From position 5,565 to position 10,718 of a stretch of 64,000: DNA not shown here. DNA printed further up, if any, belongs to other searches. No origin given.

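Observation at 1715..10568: Two divergent giant surface proteins share a novel aromatic C-terminal tail after a Thr-rich stalk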

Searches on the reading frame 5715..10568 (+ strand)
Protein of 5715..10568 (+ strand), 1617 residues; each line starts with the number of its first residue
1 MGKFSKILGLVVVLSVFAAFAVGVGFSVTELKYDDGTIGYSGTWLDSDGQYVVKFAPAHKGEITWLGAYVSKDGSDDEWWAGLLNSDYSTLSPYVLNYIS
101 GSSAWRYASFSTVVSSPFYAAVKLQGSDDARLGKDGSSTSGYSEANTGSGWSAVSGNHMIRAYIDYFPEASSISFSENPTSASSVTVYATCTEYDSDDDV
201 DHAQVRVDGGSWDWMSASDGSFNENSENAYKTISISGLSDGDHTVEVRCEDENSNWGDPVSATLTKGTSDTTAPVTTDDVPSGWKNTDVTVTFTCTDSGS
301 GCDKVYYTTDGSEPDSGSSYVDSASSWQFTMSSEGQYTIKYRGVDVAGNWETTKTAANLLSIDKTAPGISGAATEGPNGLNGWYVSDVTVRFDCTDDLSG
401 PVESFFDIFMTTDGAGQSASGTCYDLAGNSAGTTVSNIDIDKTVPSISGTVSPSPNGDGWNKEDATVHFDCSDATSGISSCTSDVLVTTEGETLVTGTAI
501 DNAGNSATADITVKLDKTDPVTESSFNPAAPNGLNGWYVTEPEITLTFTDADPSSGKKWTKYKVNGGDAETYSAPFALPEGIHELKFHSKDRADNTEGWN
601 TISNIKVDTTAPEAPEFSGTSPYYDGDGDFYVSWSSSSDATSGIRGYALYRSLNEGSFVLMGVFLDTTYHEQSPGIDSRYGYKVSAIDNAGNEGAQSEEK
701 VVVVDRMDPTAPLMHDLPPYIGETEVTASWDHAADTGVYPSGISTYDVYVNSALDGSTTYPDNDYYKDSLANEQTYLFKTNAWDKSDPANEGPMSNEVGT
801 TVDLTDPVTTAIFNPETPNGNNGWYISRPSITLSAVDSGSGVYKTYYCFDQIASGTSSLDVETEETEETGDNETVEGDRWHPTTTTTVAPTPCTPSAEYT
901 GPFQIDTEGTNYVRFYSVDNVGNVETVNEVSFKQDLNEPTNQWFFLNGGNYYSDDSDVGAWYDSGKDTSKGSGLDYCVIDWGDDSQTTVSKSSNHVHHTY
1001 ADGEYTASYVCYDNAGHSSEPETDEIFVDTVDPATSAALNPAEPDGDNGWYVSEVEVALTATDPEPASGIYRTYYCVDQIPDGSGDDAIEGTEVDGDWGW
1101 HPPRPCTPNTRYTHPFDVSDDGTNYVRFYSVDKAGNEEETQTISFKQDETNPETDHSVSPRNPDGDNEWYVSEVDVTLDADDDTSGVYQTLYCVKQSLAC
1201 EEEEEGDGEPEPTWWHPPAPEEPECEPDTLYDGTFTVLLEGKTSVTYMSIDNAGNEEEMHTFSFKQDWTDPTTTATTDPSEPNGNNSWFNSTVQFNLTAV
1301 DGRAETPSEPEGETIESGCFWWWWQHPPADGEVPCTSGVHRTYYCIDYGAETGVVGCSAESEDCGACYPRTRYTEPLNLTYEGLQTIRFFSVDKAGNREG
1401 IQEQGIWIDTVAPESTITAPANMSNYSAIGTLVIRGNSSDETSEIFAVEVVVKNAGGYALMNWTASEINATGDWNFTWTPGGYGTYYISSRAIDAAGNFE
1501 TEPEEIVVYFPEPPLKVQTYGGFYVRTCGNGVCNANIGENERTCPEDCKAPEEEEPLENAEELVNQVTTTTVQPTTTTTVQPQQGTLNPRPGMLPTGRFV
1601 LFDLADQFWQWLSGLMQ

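Call 4: search_protein_families(library=pfam, proteins=[window:5715-10568:+], max_evalue=0.01)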
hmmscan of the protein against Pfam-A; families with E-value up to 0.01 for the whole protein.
window:5715-10568:+ (1617 aa): 8 families
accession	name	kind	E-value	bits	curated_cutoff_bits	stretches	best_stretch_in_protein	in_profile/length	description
PF13290.12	CHB_HEX_C_1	-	8.7e-19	67.7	22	1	281-355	2-67/67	Chitobiase/beta-hexosaminidase C-terminal domain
PF19077.6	Big_13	-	2.5e-14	54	27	0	289-355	27-95/102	Bacterial Ig-like domain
PF13287.12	Fn3_assoc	-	2.7e-10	40.6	23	1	291-354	1-55/59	Fn3 associated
PF12245.14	Big_3_2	-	1e-05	26.2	23.3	0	1385-1409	97-121/122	Bacterial Ig-like domain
PF17957.7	Big_7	-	2.2e-05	25.4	24.1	1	1413-1488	1-68/70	Bacterial Ig domain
PF07495.19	Y_Y_Y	-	0.00036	20.8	26.6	1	226-264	23-60/65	Y_Y_Y domain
PF24893.1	DUF7743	-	0.0046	17.1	27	0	269-310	2-43/120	Domain of unknown function (DUF7743)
PF02494.22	HYR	-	0.0075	17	21.7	0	466-514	32-80/81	HYR domain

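Call 5: search_protein_families(library=ncbifam, proteins=[window:5715-10568:+], max_evalue=1)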
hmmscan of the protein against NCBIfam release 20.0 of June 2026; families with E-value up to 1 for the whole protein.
window:5715-10568:+ (1617 aa): 3 families
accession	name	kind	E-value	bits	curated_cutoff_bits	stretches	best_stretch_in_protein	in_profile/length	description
NF047446.1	barrel_OmpL47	domain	5.7e-76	250.9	40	9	287-356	3-64/68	OmpL47-type beta-barrel domain-containing protein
NF047441.1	Lepto_OmpL47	equivalog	7.9e-45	153.9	250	7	1110-1197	101-189/336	multi-beta-barrel domain surface protein OmpL47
TIGR01395.1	FlgC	equivalog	0.18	12.1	102.1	0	771-832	39-100/137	flagellar basal body rod protein FlgC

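Call 9: find_encoding_contigs(protein=window:5715-10568:+, flank=10000, max_places=6)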
Protein window:5715-10568:+ (1617 aa): no gene with exactly this product is on record in the collection.
